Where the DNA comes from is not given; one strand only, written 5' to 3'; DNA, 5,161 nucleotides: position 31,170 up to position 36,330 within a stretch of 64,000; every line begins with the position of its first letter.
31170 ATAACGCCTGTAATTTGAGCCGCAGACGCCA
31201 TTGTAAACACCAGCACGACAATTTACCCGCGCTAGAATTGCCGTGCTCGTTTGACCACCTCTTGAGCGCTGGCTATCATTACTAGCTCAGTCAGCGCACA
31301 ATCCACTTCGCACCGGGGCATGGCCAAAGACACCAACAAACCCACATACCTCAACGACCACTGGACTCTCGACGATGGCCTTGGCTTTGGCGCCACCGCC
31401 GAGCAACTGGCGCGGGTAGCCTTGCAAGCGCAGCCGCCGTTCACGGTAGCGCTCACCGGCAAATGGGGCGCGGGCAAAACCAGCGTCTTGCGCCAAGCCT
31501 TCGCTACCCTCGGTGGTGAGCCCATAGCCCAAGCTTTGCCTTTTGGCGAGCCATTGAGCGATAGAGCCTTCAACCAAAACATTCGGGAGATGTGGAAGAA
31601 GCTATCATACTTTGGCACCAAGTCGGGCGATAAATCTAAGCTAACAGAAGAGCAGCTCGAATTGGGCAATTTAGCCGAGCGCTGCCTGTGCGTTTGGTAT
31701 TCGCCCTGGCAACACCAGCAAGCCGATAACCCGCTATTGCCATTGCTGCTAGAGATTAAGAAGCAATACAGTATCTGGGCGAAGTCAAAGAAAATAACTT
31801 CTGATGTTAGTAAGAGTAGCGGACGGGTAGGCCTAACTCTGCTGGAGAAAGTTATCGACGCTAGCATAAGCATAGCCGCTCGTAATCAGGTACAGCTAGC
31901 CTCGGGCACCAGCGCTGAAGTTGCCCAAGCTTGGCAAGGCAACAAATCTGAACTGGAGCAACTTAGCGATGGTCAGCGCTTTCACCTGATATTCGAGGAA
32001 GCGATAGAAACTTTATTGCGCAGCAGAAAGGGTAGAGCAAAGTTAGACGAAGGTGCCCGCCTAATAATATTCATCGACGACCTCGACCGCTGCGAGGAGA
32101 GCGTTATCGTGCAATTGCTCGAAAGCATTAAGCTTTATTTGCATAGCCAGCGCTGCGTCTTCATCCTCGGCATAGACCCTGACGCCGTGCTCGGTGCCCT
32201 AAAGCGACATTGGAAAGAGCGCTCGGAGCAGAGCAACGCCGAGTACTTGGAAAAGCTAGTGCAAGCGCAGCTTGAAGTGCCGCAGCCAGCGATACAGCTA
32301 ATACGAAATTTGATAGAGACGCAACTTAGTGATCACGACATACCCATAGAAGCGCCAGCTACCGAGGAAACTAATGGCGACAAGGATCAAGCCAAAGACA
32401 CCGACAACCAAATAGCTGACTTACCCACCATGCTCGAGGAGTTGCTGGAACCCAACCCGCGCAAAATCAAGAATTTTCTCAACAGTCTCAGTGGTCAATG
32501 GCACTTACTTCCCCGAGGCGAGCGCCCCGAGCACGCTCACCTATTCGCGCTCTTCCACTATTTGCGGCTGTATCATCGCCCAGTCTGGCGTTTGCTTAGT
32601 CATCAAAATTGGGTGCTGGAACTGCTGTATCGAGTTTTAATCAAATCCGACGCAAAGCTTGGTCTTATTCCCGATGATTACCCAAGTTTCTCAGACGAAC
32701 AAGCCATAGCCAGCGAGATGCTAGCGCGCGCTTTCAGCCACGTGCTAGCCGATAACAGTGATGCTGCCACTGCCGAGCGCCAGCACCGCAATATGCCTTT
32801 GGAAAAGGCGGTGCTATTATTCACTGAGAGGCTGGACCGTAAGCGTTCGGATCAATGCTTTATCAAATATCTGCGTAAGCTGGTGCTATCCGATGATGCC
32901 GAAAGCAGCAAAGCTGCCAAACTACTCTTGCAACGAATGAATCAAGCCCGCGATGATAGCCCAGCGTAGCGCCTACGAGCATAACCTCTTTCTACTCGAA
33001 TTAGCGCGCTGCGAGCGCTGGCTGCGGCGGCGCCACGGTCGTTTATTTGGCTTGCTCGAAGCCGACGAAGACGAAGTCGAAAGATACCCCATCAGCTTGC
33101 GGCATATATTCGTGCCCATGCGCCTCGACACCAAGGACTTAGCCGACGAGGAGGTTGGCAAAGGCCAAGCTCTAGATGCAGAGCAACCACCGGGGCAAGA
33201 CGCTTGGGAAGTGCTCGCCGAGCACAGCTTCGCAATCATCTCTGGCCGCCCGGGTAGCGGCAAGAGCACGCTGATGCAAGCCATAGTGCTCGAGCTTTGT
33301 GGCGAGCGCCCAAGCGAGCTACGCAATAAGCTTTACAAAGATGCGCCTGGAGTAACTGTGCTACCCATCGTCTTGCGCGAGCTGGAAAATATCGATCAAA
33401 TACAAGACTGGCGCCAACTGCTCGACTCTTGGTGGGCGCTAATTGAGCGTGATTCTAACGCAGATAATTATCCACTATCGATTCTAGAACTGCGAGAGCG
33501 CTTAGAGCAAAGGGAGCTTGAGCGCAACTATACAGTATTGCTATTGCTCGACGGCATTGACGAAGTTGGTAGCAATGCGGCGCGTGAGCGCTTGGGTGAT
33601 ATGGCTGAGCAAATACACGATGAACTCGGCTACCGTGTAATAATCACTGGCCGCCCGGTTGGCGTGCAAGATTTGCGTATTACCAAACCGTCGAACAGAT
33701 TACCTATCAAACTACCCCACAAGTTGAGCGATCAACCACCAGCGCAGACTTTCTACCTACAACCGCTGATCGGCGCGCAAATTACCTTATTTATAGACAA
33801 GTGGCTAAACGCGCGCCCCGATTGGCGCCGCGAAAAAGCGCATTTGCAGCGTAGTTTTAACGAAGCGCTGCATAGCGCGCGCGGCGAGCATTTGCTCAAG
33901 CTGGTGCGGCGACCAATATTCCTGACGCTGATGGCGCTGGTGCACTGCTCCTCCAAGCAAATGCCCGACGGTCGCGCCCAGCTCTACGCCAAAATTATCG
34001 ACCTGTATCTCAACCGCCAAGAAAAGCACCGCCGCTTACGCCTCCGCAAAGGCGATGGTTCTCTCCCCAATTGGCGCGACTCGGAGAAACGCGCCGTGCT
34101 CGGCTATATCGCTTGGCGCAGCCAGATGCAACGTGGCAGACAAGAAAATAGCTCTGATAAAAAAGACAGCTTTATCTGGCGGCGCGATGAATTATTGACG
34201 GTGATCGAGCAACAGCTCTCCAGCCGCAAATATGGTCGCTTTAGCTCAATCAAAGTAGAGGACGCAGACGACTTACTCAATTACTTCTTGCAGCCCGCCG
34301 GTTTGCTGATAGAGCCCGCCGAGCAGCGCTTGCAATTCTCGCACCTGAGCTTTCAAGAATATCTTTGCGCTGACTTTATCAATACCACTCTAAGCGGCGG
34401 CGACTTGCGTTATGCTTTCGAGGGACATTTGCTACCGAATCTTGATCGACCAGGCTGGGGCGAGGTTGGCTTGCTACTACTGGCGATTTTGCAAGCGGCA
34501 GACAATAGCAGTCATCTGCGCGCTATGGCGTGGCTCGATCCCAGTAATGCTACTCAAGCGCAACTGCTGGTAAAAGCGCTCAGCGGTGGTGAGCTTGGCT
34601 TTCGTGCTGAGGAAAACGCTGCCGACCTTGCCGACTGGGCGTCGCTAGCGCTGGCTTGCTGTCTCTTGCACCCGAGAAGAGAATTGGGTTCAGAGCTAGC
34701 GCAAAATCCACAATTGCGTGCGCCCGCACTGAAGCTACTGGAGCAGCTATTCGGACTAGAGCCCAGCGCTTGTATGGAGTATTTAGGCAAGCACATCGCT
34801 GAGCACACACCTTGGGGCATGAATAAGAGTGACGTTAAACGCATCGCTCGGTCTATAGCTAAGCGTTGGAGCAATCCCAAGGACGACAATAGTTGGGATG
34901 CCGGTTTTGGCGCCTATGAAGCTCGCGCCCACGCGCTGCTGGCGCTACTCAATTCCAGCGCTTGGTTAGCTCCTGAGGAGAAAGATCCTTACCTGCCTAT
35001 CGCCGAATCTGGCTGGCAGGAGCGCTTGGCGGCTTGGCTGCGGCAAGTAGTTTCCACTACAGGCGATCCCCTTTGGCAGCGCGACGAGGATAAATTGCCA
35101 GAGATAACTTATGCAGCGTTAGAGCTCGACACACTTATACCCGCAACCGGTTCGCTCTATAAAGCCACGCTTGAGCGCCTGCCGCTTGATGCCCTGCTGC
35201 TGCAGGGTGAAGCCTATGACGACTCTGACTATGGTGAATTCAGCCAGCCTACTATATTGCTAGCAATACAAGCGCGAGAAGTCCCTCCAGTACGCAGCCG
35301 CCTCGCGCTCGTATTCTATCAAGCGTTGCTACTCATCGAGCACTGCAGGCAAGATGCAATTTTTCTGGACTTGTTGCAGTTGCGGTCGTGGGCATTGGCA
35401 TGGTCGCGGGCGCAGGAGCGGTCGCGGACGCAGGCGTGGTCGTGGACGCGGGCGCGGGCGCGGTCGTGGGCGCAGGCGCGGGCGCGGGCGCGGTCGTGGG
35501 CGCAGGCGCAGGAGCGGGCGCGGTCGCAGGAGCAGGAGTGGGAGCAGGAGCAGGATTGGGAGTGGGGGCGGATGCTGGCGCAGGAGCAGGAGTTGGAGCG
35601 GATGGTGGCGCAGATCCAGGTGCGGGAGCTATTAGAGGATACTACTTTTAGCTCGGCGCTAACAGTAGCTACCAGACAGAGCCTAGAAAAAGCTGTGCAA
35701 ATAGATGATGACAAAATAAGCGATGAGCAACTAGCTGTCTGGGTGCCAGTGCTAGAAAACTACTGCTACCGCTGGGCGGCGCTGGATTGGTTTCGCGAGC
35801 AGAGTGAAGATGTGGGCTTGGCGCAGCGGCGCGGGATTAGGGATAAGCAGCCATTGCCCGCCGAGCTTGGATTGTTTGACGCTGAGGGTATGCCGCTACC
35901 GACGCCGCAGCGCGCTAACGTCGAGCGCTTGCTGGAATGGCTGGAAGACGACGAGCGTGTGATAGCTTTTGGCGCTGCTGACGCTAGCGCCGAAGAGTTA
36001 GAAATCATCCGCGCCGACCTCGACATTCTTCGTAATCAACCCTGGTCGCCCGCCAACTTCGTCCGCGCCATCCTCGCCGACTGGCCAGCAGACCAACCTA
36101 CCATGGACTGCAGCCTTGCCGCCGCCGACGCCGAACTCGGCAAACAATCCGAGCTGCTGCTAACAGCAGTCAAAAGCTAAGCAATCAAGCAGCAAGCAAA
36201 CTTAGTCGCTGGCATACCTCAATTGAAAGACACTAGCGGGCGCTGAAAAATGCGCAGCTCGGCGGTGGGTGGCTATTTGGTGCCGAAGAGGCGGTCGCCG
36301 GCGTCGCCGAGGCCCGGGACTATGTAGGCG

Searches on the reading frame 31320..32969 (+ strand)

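Call 52: search_protein_families(library=pfam, proteins=[window:31320-32969:+], max_evalue=0.00001)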
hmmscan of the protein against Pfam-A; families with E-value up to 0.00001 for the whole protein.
window:31320-32969:+ (549 aa): 1 family
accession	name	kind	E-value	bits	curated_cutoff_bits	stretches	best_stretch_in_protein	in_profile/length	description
PF07693.20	KAP_NTPase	-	4.8e-33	115.1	20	1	27-391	5-287/293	KAP family P-loop domain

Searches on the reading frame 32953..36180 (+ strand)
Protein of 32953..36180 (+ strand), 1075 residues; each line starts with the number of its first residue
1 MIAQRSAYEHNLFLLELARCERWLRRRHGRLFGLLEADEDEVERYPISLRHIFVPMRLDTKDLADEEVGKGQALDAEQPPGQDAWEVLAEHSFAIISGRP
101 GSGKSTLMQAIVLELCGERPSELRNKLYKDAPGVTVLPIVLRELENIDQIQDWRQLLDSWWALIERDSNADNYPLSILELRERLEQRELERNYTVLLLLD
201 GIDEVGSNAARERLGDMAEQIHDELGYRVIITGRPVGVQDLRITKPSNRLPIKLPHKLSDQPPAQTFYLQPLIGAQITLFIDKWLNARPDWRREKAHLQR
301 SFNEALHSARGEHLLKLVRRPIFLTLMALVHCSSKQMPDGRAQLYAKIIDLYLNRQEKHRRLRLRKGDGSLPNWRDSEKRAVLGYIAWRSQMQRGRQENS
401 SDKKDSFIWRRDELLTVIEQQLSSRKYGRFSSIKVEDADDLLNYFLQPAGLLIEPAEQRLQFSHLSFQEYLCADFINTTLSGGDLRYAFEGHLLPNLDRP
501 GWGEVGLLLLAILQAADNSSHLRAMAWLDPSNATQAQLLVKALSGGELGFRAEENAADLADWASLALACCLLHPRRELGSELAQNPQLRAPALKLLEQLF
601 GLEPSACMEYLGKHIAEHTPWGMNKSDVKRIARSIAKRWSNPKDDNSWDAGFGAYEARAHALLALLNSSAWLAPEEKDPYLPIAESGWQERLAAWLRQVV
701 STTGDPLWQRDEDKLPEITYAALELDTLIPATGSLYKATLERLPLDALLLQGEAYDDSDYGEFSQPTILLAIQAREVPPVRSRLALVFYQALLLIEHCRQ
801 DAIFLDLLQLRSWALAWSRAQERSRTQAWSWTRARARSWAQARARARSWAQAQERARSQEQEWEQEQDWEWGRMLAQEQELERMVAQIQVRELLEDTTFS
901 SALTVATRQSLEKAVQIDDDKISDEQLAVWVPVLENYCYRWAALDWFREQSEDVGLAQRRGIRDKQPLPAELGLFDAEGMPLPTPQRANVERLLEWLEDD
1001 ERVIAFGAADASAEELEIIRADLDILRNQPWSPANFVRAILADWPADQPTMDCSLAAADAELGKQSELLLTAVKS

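Call 52: search_protein_families(library=pfam, proteins=[window:32953-36180:+], max_evalue=0.00001)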
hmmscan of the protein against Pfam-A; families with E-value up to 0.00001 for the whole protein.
window:32953-36180:+ (1075 aa): 4 families
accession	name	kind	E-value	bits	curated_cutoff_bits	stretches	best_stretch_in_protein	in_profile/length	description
PF05729.18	NACHT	-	2.9e-07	30.9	26.7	1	95-242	4-137/167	NACHT domain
PF20720.3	nSTAND3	-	8.1e-07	29.3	27.2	1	82-134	8-46/155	Novel STAND NTPase 3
PF13401.12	AAA_22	-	1.1e-06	29.5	27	1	91-239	5-127/130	AAA domain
PF24883.2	NPHP3_N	-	1.7e-06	28.8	24.8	0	89-234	20-164/164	Nephrocystin 3, N-terminal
